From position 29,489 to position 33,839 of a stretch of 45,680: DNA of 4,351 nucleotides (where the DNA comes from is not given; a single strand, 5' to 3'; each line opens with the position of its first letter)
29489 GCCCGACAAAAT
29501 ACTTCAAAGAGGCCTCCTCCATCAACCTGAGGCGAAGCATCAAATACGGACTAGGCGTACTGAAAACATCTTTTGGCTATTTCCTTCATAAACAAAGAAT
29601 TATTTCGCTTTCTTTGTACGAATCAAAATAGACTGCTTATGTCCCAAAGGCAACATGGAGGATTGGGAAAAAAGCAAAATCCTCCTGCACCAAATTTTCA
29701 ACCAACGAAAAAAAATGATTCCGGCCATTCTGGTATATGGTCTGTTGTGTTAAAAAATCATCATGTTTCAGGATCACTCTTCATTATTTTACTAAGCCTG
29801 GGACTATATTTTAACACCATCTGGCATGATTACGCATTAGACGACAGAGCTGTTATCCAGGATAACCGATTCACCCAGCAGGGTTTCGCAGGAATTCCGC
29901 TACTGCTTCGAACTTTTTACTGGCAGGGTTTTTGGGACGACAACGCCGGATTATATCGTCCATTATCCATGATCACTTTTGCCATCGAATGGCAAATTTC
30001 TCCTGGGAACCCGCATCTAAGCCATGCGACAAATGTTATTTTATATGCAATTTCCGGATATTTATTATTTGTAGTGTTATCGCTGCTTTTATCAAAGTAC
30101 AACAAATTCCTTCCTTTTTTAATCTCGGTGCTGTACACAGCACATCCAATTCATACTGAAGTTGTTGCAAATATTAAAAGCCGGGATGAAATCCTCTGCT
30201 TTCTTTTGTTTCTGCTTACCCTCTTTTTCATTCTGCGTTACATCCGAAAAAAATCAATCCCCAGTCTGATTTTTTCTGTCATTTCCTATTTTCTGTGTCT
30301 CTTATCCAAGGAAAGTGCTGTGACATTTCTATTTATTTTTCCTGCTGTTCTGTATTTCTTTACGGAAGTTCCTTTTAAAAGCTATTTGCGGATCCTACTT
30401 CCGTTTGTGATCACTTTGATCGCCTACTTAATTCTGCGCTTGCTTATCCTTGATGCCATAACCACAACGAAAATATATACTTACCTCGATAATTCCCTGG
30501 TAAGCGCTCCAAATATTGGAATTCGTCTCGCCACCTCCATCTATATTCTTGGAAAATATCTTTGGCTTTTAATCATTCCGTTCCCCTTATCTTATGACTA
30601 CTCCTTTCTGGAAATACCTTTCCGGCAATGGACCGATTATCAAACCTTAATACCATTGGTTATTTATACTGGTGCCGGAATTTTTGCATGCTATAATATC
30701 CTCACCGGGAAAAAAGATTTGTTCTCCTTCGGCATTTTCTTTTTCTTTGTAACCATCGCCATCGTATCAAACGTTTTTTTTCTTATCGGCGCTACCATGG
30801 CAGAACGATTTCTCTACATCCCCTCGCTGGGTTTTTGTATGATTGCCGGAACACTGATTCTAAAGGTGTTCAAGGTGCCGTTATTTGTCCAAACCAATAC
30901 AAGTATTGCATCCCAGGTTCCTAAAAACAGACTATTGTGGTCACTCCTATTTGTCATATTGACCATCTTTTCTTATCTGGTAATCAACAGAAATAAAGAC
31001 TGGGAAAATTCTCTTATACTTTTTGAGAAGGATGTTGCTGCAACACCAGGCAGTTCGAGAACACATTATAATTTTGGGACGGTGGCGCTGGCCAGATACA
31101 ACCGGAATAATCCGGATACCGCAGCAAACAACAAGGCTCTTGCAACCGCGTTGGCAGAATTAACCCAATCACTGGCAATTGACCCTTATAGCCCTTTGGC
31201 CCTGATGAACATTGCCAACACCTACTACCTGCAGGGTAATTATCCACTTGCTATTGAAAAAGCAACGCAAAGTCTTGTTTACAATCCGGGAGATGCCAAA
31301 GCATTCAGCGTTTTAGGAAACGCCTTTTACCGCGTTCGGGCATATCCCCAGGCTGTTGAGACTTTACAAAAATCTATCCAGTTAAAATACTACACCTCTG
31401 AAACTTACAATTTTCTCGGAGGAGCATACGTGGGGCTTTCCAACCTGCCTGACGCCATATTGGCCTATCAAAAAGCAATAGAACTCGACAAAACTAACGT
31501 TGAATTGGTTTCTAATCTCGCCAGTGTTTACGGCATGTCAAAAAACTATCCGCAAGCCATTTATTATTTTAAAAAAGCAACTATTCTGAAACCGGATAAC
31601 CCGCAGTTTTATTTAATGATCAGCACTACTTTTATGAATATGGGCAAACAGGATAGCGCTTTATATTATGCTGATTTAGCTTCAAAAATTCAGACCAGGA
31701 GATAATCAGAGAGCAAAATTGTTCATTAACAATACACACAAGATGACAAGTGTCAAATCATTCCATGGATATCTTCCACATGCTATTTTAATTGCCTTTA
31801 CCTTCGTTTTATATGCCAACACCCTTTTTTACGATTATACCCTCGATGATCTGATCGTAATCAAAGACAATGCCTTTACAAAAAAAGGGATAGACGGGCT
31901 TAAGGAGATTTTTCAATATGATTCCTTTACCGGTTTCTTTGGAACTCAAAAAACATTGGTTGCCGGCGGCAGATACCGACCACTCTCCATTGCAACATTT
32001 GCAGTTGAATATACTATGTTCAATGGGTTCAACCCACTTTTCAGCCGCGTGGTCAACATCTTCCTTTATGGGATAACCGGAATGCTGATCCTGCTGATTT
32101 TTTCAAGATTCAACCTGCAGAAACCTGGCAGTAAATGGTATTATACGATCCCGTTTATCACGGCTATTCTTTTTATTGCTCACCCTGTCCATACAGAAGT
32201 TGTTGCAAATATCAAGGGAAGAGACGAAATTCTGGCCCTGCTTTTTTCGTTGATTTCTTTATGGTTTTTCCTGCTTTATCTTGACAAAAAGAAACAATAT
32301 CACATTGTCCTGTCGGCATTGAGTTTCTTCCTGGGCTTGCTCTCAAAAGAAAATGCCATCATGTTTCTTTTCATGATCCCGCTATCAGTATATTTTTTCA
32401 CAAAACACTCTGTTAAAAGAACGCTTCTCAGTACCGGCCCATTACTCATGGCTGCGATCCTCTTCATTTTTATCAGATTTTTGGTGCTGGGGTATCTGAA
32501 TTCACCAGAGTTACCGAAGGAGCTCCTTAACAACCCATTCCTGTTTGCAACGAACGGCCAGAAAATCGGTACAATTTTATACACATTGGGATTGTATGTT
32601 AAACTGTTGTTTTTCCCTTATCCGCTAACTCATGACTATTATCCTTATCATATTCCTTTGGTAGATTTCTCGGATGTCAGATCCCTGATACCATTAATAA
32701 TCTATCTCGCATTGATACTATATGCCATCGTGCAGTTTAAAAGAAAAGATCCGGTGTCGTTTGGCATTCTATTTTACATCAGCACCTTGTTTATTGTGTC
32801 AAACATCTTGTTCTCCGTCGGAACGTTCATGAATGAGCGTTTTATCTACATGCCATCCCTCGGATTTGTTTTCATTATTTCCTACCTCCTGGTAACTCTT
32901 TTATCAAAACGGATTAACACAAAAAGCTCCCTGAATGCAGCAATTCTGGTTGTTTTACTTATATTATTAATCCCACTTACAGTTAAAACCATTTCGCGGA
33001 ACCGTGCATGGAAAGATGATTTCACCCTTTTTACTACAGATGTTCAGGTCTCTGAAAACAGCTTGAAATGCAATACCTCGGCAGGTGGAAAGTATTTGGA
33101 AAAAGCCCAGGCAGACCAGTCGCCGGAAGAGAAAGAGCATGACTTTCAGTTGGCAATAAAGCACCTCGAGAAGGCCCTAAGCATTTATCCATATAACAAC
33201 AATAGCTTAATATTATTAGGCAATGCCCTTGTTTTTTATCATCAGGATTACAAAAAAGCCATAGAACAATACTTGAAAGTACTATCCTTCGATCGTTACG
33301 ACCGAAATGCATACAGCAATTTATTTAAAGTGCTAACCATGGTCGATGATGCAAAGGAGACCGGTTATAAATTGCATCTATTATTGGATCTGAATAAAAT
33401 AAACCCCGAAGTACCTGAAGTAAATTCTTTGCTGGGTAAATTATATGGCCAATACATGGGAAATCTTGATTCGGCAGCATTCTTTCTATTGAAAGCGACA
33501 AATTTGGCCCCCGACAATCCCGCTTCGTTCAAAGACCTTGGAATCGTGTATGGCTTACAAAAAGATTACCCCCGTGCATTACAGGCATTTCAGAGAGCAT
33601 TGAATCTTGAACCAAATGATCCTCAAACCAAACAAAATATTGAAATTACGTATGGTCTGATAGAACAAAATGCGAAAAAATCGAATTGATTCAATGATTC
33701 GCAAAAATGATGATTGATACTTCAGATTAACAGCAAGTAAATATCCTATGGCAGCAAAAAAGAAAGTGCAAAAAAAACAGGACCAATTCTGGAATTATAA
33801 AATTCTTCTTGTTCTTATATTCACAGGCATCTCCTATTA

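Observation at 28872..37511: A Dpm1/ArnC-like GT2 followed by four paralogous TMTC-like TPR GT-C proteins: a candidate undescribed periplasmic glycosylation system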

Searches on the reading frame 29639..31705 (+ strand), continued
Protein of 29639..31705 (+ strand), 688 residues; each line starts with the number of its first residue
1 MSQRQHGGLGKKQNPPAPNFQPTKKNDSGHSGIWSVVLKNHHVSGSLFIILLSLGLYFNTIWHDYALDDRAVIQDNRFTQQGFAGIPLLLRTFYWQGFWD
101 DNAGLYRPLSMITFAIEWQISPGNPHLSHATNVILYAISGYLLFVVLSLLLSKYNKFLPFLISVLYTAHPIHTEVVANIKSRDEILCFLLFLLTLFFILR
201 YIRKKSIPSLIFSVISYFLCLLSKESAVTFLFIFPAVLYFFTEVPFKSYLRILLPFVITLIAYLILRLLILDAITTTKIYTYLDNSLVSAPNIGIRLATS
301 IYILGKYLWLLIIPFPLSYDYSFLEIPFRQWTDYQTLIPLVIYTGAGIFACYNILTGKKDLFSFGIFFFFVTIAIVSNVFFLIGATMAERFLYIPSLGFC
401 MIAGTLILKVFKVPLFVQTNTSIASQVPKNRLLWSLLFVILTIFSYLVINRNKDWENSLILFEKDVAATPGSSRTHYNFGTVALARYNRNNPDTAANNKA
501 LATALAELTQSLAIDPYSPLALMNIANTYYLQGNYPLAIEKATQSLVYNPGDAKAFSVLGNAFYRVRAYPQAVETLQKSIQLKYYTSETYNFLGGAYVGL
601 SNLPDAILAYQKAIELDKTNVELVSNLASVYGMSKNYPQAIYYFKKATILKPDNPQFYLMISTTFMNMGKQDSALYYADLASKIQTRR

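Call 46: fold_search(model_id=the predicted structure, library=pdb)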
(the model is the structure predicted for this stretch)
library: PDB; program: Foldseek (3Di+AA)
matches with E <= 10: 1391; with E <= 0.001: 285
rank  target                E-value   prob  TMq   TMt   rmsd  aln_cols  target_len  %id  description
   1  8chy                  2.1e-09  1.00  0.30  0.72   5.9       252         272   28  Crystal structure of an 8-repeat consensus TPR superhelix with Zinc. (released 2024-02-21)
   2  9qhb                  3.4e-09  1.00  0.30  0.73   8.2       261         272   28  Crystal structure of 16-repeat CTPR protein with eliminated coordination sites (released 2025-10-22)
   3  9qhc_A                7.9e-08  1.00  0.30  0.70   3.9       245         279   29  Crystal structure of 8-repeat CTPR protein with eliminated coordination sites (released 2025-10-22)
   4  9qhc_B                2.4e-07  1.00  0.30  0.72   3.0       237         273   29  Crystal structure of 8-repeat CTPR protein with eliminated coordination sites (released 2025-10-22)
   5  6eou                  2.5e-07  1.00  0.28  0.54  12.4       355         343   17  O-GlcNAc transferase TPR domain with the intellectual disability associated mutation L254F (released 2018-05-09)
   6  1w3b_B                2.6e-07  1.00  0.29  0.52   8.3       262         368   19  The superhelical TPR domain of O-linked GlcNAc transferase reveals structural similarities to importin alpha. (released 2004-09-09)
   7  9gaw_P                2.7e-07  1.00  0.27  0.36  23.4       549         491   16  High-resolution structure of the Anaphase-promoting complex/cyclosome (APC/C) bound to co-activator Cdh1 (released 2024-08-14)
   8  1w3b_A                4.9e-07  1.00  0.27  0.44  18.2       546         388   15  The superhelical TPR domain of O-linked GlcNAc transferase reveals structural similarities to importin alpha. (released 2004-09-09)
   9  7yea_A                7.9e-07  1.00  0.28  0.20  17.0       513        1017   16  Human O-GlcNAc transferase Dimer (released 2023-07-12)
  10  8a3t_H                8.2e-07  1.00  0.26  0.34  26.5       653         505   13  S. cerevisiae APC/C-Cdh1 complex (released 2022-08-31)
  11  9gaw_J                1.0e-06  1.00  0.27  0.36  23.3       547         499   15  High-resolution structure of the Anaphase-promoting complex/cyclosome (APC/C) bound to co-activator Cdh1 (released 2024-08-14)
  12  5dse_C                1.0e-06  1.00  0.18  0.17  27.3       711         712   11  Crystal Structure of the TTC7B/Hyccin Complex (released 2015-12-02)
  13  8dth_B                1.1e-06  1.00  0.28  0.27   8.0       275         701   20  Cryo-EM structure of Arabidopsis SPY alternative conformation 2 (released 2023-03-08)
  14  8a3t_F                1.3e-06  1.00  0.28  0.37  24.1       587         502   14  S. cerevisiae APC/C-Cdh1 complex (released 2022-08-31)
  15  8dtg_B                1.4e-06  1.00  0.30  0.28  10.0       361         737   18  Cryo-EM structure of Arabidopsis SPY alternative conformation 1 (released 2023-03-08)
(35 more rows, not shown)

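Call 91: search_protein_families(library=pfam, proteins=[L102:7442-9841:+, L097:12051-14450:-, L143:11817-13751:+, L152:7383-9782:+], max_evalue=0.001)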
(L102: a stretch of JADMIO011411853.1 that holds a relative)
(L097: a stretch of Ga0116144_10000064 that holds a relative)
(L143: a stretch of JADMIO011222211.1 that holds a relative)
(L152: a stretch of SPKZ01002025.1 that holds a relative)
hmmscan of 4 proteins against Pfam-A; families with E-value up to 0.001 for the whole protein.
L102:7442-9841:+ (800 aa): 2 families
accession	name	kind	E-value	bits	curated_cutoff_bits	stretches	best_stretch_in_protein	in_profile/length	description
PF18962.6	Por_Secre_tail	-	6.3e-09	36.4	27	1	720-797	2-74/75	Secretion system C-terminal sorting domain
PF08329.16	ChitinaseA_N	-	5.2e-05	23.4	21.2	0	292-326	72-108/133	Chitinase A, N-terminal domain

L097:12051-14450:- (800 aa): 3 families
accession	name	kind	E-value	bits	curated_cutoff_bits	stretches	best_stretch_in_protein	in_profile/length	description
PF18911.6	PKD_4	-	4.7e-55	184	27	5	42-119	4-82/85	PKD domain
PF00801.26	PKD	-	9.7e-28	96.4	23.5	3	56-114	18-75/80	PKD domain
PF08329.16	ChitinaseA_N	-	1.6e-07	31.5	21.2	0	62-120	48-107/133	Chitinase A, N-terminal domain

L143:11817-13751:+ (645 aa): 4 families
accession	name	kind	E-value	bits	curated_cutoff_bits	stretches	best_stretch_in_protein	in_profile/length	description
PF18911.6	PKD_4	-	4.7e-67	222.5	27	6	128-203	4-79/85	PKD domain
PF00801.26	PKD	-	4.2e-45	152.1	23.5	5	132-205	2-78/80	PKD domain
PF16403.11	Bact_surface_Ig-like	-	1.9e-05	25.1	27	0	96-123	43-70/71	Bacterial surface protein, Ig-like domain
PF22352.2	K319L-like_PKD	-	0.00096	19.6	27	0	73-123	29-83/84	K319L-like, PKD domain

L152:7383-9782:+ (800 aa): 3 families
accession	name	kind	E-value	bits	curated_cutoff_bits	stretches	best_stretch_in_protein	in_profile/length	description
PF18911.6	PKD_4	-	1.2e-37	128.2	27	3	355-411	20-77/85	PKD domain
PF00801.26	PKD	-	1.5e-28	99.1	23.5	2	88-153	10-74/80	PKD domain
PF13585.12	CHU_C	-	6.4e-21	74.7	27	1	711-794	2-86/86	CHU_C Type IX secretion signal domain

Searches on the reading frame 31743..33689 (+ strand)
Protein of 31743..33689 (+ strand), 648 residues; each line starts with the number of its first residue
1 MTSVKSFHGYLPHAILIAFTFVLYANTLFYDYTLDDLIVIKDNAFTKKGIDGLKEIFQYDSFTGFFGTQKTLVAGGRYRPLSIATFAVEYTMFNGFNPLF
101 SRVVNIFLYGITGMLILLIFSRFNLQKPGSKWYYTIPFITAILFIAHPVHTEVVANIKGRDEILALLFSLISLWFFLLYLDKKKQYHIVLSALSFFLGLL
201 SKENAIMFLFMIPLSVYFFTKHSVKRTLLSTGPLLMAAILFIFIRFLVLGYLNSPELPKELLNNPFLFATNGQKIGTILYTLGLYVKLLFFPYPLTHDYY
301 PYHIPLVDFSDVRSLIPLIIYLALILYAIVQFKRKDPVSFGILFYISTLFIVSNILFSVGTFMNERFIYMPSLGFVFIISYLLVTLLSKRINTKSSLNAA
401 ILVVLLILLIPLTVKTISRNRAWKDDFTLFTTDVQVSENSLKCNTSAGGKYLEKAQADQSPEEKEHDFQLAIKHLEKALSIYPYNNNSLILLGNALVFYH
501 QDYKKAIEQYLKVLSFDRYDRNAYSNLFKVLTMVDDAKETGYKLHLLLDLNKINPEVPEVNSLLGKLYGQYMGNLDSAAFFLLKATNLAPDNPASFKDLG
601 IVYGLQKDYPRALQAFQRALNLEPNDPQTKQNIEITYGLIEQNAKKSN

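Call 3: search_protein_families(library=pfam, proteins=[window:31743-33689:+], max_evalue=0.01)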
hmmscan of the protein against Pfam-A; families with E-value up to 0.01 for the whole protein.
window:31743-33689:+ (648 aa): 16 families
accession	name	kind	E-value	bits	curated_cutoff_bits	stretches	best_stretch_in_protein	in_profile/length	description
PF07719.23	TPR_2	-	1.4e-13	50.2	27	1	597-626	5-34/34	Tetratricopeptide repeat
PF00515.34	TPR_1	-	4.5e-13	48.8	27.8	1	595-626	3-34/34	Tetratricopeptide repeat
PF13414.12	TPR_11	-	1e-11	44.8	26.8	0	606-628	7-29/42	TPR repeat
PF13424.12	TPR_12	-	1.5e-10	41.5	30.1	2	561-622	6-74/77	Tetratricopeptide repeat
PF13181.12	TPR_8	-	4.8e-10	39.2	25.7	0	560-592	3-34/34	Tetratricopeptide repeat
PF14559.12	TPR_19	-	3.6e-09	37.3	25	1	465-520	4-58/68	Tetratricopeptide repeat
PF13428.12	TPR_14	-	3.5e-07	30.7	23.5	0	597-628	5-36/44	Tetratricopeptide repeat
PF08409.16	TMTC_DUF1736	-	7.1e-07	29.5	27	1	263-324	11-74/75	Protein O-mannosyl-transferase TMTC, DUF1736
PF23914.1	TPR_CcmH_CycH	-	1e-06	29.1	42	0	590-630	47-87/158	Cytochrome c-type biogenesis protein H TPR domain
PF13231.12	PMT_2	-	2.8e-06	28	26.1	1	139-244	54-154/160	Dolichyl-phosphate-mannose-protein mannosyltransferase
PF13431.12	TPR_17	-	1e-05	25.9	24.4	0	582-614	2-34/34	Tetratricopeptide repeat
PF13432.12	TPR_16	-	0.00025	21.8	32.7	0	573-627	11-65/65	Tetratricopeptide repeat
PF12895.13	ANAPC3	-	0.00036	21.2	27.2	0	465-512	2-48/82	Anaphase-promoting complex, cyclosome, subunit 3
PF06552.18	TOM20_plant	-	0.00055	20.2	20.6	1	447-516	31-102/187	Plant specific mitochondrial import receptor subunit TOM20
PF13371.12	TPR_9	-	0.00092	19.6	35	1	588-628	24-64/73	Tetratricopeptide repeat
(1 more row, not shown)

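Call 4: search_protein_families(library=ncbifam, proteins=[window:31743-33689:+], max_evalue=0.01)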
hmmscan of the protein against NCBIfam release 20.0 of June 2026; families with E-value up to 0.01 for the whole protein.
window:31743-33689:+ (648 aa): 12 families
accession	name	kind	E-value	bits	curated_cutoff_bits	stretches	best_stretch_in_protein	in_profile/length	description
NF040959.1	MamA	equivalog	9.5e-12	44.8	200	2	552-637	99-183/204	magnetosome protein MamA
TIGR02917.1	PEP_TPR_lipo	equivalog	3e-10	38.6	312.2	1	465-637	716-881/899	XrtA/PEP-CTERM system TPR-repeat protein PrsT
TIGR02521.1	type_IV_pilW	equivalog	6.2e-07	29.2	154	1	573-632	45-104/234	type IV pilus biogenesis/stability protein PilW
TIGR02552.1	LcrH_SycD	equivalog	1.3e-05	24.9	104.8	0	570-631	63-127/136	SycD/LcrH family type III secretion system chaperone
TIGR03663.1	TIGR03663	subfamily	1.3e-05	24.4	126.25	1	160-222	121-182/435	flippase activity-associated protein Agl23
NF002725.1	PRK02603.1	equivalog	4.1e-05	23.6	143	1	587-646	66-125/173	photosystem I assembly protein Ycf3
NF008391.2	PRK11189.1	equivalog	5.4e-05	22.8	250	1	581-636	87-142/297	lipoprotein NlpI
NF033920.0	C39_PA2778_fam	equivalog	8.5e-05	22.1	150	1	463-539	167-242/255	PA2778 family cysteine peptidase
NF047507.1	TPR_BatC_Lepto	exception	0.00013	21.6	175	0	598-635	101-138/214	TPR repeat-containing protein BatC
NF033762.1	social_mot_Tgl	equivalog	0.00045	19.6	225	0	568-633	40-106/252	social motility TPR repeat lipoprotein Tgl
NF047371.1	FlcA_CTERM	equivalog_domain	0.00045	18.8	300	0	554-629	434-509/646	periplasmic flagellar collar protein FlcA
NF047558.1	TPR_END_plus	domain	0.0011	18.9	32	0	600-626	6-32/56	TPR end-of-group domain-containing protein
